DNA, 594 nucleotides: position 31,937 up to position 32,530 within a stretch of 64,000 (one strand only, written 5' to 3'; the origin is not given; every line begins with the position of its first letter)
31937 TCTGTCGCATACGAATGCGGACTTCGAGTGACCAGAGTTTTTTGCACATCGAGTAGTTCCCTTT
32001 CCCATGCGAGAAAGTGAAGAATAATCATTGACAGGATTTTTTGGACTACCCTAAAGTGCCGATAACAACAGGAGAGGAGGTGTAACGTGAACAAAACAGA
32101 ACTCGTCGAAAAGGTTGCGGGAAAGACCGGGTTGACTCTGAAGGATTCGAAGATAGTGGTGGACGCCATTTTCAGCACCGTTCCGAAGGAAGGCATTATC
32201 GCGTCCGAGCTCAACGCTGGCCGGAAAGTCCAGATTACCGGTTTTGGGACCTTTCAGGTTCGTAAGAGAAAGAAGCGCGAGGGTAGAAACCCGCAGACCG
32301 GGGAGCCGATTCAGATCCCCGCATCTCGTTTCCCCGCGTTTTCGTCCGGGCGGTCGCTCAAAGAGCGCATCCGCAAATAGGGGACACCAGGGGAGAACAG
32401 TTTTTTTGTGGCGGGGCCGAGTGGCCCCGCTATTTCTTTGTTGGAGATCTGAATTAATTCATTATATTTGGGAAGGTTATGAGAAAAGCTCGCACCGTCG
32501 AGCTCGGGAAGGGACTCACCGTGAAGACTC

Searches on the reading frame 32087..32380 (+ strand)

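Call 60: search_protein_families(library=pfam, proteins=[window:32087-32380:+], max_evalue=0.00001)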
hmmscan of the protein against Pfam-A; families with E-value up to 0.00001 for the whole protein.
window:32087-32380:+ (97 aa): 1 family
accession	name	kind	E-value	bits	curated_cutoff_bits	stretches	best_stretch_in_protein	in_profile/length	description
PF00216.26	Bac_DNA_binding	-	2e-29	102.1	22.4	1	1-95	1-89/90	Bacterial DNA-binding protein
